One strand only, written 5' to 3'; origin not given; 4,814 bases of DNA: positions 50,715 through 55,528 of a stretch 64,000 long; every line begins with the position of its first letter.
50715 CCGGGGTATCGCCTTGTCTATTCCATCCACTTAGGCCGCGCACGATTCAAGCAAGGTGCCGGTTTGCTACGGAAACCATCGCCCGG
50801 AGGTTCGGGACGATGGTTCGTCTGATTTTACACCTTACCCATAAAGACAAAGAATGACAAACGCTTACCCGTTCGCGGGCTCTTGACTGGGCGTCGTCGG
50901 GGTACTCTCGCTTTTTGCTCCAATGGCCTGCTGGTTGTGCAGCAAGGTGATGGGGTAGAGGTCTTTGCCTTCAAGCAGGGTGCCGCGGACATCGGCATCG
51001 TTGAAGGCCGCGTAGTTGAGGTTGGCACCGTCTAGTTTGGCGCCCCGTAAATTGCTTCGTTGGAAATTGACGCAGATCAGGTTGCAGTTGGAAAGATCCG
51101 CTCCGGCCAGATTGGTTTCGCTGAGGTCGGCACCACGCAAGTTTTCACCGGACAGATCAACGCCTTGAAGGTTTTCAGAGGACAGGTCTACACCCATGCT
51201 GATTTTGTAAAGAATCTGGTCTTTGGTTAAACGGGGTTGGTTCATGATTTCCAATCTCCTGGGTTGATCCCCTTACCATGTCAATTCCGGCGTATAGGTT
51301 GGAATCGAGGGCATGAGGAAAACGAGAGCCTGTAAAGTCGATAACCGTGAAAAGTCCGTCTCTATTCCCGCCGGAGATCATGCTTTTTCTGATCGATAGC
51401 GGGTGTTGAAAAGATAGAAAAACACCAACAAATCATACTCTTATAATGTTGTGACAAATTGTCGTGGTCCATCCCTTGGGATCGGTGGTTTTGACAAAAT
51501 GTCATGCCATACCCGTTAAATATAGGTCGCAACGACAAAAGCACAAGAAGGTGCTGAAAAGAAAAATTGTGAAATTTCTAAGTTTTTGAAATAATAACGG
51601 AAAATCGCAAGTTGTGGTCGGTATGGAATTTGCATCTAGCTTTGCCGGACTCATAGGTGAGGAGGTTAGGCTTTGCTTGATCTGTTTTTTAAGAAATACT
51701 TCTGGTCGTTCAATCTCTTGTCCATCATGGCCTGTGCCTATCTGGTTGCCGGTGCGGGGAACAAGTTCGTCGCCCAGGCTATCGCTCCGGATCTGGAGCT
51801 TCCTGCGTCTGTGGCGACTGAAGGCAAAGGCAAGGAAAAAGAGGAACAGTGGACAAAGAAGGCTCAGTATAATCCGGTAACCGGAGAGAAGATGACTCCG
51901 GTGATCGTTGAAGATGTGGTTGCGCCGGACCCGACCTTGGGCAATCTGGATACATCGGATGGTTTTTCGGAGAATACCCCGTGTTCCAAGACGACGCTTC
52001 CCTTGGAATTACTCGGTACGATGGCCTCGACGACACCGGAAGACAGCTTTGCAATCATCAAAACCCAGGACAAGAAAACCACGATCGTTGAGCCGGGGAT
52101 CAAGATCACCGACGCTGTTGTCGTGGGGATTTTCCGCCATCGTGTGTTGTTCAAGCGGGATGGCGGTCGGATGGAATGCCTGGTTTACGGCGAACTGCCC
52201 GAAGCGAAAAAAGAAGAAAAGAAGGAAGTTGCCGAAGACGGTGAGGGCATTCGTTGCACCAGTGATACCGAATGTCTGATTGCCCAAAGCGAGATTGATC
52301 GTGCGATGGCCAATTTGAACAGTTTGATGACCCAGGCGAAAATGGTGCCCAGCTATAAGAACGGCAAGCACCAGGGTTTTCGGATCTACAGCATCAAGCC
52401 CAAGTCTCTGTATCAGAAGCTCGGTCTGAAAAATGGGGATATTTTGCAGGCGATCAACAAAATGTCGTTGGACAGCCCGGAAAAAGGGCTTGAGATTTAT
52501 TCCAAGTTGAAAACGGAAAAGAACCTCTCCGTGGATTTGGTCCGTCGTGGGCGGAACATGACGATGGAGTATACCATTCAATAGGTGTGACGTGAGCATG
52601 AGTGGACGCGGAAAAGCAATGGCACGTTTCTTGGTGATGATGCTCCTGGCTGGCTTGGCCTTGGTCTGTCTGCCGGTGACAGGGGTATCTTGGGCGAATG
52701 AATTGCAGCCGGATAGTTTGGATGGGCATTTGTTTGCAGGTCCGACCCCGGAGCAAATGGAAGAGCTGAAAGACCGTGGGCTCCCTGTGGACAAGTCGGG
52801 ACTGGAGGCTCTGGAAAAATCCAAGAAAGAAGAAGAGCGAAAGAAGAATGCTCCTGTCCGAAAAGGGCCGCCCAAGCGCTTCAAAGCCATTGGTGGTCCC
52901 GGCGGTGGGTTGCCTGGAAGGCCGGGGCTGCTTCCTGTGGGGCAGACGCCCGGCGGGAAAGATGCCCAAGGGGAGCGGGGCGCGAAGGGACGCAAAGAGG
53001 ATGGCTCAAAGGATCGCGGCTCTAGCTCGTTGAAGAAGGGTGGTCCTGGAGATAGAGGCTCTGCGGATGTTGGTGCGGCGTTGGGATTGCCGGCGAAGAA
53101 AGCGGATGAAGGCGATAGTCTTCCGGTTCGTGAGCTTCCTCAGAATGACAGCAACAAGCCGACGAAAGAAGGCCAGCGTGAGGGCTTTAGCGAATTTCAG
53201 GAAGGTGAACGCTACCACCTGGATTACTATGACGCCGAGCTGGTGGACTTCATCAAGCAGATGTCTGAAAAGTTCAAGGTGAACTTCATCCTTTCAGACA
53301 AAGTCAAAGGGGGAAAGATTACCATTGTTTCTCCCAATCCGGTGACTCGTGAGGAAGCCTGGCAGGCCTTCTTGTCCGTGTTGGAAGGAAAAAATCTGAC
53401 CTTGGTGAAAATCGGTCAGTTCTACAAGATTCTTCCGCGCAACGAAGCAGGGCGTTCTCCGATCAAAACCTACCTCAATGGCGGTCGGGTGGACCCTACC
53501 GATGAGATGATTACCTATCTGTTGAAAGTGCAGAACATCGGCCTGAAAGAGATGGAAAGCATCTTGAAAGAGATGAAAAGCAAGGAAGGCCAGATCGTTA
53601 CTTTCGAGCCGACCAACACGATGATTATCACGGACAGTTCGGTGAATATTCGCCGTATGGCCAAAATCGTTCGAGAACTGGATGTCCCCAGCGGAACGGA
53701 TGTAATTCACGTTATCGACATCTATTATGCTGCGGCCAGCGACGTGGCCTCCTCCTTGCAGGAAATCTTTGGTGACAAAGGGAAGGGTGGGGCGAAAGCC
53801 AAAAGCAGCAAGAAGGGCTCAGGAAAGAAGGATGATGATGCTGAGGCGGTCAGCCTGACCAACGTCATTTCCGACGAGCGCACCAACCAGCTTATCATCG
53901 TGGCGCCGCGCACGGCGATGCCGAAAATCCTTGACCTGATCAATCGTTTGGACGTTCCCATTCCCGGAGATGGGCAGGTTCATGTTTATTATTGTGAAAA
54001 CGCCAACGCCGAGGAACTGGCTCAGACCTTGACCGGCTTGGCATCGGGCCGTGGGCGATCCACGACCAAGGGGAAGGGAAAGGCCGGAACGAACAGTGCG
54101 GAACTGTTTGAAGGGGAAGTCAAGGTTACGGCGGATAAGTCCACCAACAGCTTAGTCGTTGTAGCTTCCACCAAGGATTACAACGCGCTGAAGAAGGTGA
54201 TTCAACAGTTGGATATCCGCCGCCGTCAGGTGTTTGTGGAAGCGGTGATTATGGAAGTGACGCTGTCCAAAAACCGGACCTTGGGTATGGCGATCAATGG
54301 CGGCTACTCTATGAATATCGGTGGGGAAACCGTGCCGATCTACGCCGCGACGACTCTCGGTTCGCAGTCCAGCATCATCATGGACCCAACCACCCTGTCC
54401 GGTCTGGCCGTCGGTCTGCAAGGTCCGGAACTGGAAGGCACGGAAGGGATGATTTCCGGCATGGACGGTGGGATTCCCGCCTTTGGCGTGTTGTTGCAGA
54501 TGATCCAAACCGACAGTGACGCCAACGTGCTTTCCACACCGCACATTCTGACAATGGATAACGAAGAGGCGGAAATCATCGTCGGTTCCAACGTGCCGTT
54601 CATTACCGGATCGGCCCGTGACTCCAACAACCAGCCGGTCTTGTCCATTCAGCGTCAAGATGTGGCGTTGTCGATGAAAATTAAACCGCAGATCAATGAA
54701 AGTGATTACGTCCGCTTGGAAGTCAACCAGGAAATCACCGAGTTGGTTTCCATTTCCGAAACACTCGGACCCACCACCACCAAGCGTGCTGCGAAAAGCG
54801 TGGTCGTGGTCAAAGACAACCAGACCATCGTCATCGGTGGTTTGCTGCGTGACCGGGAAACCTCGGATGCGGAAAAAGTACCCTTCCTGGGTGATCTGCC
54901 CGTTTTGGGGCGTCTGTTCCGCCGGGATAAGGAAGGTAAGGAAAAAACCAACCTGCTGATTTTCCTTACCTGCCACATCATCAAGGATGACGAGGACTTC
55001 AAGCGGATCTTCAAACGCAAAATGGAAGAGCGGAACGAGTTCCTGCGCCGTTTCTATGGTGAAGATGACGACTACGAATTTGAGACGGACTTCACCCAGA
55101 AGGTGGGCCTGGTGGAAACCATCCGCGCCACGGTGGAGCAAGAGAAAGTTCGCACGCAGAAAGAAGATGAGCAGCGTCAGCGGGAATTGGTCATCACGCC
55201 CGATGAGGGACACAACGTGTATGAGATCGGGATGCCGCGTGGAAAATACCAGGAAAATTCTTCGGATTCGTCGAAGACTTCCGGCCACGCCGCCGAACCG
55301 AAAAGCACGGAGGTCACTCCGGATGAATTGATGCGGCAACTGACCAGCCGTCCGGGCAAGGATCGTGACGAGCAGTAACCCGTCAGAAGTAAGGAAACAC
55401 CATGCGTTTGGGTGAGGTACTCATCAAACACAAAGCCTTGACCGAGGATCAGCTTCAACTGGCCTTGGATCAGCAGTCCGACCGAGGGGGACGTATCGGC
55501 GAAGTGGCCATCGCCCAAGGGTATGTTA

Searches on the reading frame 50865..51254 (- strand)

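Call 77: search_protein_families(library=pfam, proteins=[window:50865-51254:-], max_evalue=0.00001)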
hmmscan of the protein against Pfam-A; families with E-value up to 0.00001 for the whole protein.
window:50865-51254:- (129 aa): 3 families
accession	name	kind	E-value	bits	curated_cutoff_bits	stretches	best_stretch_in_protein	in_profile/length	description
PF00805.28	Pentapeptide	-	1.2e-18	66.8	20.2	2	28-59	7-38/40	Pentapeptide repeats (8 copies)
PF13599.13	Pentapeptide_4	-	3.4e-08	33.9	38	1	38-99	12-73/78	Pentapeptide repeat region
PF13576.12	Pentapeptide_3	-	6.1e-06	26.8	27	0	63-95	5-39/48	Pentapeptide repeats (9 copies)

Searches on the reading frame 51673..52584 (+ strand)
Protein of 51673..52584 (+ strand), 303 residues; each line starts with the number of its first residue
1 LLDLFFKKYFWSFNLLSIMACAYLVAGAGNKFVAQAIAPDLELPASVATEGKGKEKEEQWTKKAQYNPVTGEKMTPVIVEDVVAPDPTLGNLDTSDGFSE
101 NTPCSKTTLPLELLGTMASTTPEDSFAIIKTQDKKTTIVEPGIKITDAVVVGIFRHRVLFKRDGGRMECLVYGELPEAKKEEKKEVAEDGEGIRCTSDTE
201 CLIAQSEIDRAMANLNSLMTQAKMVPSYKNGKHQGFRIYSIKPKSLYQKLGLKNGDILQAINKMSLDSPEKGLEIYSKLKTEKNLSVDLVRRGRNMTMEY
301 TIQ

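Call 77: search_protein_families(library=pfam, proteins=[window:51673-52584:+], max_evalue=0.00001)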
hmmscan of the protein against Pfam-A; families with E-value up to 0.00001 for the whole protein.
window:51673-52584:+ (303 aa): 1 family
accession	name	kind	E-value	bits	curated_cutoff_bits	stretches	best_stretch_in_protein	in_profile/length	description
PF11356.14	T2SSC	-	7.5e-09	36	27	1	101-166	70-136/141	Type II secretion system protein C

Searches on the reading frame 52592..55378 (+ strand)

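Call 77: search_protein_families(library=pfam, proteins=[window:52592-55378:+], max_evalue=0.00001)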
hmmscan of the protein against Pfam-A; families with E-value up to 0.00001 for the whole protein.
window:52592-55378:+ (928 aa): 3 families
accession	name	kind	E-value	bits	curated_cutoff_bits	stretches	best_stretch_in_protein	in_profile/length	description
PF00263.26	Secretin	-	1.7e-46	158.3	27.5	1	638-798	2-169/169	Bacterial type II and III secretion system protein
PF03958.22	Secretin_N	-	8.8e-41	138.4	28.2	3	463-546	1-69/69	Bacterial type II/III secretion system short domain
PF21305.2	type_II_gspD_N0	-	2.2e-16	59.9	27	1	211-280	2-71/71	GspD-like, N0 domain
